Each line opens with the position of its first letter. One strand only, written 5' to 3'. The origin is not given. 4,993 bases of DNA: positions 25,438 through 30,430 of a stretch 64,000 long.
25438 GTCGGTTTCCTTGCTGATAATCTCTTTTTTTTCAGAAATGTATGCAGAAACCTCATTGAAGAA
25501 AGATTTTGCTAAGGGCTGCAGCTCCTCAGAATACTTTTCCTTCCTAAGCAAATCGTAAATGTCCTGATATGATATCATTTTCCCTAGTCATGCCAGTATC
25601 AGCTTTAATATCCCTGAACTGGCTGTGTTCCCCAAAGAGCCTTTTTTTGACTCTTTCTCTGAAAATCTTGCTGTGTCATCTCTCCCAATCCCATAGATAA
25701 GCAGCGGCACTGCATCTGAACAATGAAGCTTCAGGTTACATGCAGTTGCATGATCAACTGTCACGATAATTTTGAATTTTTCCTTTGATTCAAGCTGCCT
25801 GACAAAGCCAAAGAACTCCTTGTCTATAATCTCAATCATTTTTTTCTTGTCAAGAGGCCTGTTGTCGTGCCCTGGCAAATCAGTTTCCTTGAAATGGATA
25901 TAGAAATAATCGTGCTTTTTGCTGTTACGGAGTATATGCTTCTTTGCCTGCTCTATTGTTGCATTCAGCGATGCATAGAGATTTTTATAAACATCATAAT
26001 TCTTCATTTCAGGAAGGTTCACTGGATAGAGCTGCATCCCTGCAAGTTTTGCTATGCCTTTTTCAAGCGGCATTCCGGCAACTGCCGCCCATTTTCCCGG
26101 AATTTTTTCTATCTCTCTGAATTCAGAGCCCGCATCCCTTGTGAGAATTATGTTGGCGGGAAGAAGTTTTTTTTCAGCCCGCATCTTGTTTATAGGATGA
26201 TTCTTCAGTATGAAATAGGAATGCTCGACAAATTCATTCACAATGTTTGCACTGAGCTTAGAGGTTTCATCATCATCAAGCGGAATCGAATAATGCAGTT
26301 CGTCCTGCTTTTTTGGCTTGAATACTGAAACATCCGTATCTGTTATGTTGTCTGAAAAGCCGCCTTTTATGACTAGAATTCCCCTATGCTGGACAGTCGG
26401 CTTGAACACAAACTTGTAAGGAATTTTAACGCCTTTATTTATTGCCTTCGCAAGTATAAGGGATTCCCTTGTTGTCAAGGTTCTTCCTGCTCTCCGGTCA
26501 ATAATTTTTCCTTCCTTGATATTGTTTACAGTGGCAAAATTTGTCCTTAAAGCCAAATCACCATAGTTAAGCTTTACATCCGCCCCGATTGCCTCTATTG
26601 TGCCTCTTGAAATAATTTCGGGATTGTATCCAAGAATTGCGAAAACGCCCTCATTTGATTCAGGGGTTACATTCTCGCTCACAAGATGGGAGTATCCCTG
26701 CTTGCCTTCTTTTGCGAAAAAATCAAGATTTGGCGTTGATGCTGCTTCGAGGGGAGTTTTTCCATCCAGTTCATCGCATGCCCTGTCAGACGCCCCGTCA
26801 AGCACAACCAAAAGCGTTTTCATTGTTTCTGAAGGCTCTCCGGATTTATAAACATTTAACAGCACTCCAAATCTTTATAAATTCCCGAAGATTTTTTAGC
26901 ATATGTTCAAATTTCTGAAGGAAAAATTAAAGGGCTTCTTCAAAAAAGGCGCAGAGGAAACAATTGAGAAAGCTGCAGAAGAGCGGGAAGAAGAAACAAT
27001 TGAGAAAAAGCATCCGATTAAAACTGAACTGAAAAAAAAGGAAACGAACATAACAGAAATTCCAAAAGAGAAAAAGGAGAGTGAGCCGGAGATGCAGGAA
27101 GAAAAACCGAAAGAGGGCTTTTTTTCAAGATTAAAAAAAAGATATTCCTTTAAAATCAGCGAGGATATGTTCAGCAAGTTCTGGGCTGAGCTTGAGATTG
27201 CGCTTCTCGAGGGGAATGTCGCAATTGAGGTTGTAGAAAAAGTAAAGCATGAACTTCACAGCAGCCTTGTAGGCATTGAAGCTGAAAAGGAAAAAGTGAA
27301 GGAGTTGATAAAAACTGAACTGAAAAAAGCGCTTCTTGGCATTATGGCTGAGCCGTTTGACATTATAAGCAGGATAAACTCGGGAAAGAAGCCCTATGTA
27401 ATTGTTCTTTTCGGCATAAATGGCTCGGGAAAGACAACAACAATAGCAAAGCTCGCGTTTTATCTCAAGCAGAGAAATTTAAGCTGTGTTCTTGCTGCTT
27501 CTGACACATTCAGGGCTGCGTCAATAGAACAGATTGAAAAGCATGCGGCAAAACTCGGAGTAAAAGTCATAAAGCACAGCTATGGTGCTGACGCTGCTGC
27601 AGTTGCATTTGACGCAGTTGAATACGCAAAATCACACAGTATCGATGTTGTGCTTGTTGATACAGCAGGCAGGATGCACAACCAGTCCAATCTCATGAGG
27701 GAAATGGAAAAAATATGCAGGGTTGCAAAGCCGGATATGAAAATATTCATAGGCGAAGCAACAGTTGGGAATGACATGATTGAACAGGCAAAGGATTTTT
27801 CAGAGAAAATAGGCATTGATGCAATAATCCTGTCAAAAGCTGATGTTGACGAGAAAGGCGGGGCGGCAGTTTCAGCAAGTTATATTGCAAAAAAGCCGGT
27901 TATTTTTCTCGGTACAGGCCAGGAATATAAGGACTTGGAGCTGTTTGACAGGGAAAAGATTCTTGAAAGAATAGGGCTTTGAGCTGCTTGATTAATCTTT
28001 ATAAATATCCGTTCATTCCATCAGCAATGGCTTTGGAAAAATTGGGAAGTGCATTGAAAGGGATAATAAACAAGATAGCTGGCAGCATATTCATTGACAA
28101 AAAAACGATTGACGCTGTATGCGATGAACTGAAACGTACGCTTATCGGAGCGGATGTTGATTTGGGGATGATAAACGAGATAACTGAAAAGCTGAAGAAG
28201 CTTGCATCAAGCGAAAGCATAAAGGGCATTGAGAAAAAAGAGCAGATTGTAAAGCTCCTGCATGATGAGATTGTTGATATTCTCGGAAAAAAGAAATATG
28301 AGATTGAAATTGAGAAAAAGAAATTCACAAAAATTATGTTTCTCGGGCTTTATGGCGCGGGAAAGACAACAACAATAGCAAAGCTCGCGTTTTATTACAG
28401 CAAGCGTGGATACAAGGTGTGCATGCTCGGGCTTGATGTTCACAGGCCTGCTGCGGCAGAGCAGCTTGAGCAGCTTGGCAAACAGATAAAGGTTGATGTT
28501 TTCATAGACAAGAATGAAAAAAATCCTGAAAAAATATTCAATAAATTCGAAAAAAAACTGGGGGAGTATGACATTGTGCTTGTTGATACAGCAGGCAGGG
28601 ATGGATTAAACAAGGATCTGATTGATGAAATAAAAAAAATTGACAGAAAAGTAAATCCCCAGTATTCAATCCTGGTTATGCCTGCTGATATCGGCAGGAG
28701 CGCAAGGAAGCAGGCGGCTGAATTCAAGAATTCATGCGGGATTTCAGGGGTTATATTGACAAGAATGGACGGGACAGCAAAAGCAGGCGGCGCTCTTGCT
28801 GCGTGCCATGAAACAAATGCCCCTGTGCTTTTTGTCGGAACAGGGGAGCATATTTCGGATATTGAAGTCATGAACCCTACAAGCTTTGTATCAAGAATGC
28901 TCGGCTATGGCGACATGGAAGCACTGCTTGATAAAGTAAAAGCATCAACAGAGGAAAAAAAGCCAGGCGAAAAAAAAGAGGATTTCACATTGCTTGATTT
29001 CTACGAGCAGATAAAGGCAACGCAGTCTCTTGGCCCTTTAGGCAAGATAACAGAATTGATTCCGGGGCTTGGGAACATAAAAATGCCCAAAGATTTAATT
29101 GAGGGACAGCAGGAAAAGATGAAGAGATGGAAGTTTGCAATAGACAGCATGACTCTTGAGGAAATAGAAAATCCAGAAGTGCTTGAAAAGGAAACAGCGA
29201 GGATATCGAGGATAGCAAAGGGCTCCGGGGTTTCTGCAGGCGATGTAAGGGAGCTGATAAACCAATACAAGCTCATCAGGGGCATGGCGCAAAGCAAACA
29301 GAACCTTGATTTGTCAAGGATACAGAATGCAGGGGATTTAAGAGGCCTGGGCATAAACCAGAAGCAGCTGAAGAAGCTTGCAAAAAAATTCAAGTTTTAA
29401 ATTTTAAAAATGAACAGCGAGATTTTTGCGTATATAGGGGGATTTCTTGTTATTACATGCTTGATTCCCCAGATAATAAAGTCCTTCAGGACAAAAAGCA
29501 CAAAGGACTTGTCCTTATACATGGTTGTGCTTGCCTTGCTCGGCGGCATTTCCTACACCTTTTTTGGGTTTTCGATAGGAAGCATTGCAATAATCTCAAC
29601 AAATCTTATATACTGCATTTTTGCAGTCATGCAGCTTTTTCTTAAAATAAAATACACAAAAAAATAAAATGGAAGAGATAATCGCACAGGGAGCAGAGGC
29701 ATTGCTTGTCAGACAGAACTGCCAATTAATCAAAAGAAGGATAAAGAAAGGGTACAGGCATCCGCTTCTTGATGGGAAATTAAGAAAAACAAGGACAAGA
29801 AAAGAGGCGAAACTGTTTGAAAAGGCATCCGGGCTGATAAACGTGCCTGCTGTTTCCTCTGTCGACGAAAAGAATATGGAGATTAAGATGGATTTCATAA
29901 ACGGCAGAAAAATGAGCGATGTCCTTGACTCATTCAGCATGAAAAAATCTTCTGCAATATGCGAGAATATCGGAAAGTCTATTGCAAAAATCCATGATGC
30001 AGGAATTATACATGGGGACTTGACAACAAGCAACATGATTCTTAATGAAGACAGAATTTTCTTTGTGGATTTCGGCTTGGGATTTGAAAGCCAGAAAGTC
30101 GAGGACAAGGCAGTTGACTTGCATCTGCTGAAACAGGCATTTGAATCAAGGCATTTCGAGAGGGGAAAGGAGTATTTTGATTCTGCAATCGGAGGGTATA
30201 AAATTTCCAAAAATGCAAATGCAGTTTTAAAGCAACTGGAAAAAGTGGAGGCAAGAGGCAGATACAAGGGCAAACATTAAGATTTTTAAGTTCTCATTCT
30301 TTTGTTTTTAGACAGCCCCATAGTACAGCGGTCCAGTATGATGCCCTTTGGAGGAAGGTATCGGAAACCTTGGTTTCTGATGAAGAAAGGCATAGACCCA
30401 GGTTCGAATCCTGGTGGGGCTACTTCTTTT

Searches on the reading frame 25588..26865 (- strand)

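Call 82: search_protein_families(library=pfam, proteins=[window:25588-26865:-], max_evalue=0.001)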
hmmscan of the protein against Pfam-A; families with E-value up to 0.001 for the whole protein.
window:25588-26865:- (425 aa): 2 families
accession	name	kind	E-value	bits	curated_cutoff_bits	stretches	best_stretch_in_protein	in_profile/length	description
PF10143.14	PhosphMutase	-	3.8e-37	128.2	21.5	1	51-226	1-170/170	2,3-bisphosphoglycerate-independent phosphoglycerate mutase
PF01676.23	Metalloenzyme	-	5.6e-27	95.3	24.3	1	15-421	1-247/252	Metalloenzyme superfamily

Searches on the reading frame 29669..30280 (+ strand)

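Call 83: search_protein_families(library=pfam, proteins=[window:29669-30280:+], max_evalue=0.001)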
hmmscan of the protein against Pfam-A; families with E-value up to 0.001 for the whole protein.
window:29669-30280:+ (203 aa): 7 families
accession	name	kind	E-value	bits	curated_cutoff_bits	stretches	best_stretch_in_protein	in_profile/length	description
PF01163.29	RIO1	-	1.1e-09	38.6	22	1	37-136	49-149/187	RIO domain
PF00069.31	Pkinase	-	1.6e-09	38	31.7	1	41-143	43-150/263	Protein kinase domain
PF03109.22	ABC1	-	3.1e-06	27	22.9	1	47-143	121-219/244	ABC1 atypical kinase-like domain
PF06293.20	Kdo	-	1e-05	25.5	21.3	1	89-163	115-195/207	Lipopolysaccharide kinase (Kdo/WaaP) family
PF07714.23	PK_Tyr_Ser-Thr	-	3.3e-05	23.8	23.1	1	46-142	51-153/258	Protein tyrosine and serine/threonine kinase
PF01636.29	APH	-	0.00029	21.1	23.2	0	111-136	168-195/239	Phosphotransferase enzyme family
PF22303.2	OspG_kinase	-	0.0004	20.9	27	1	45-135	40-127/152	Protein kinase OspG, kinase domain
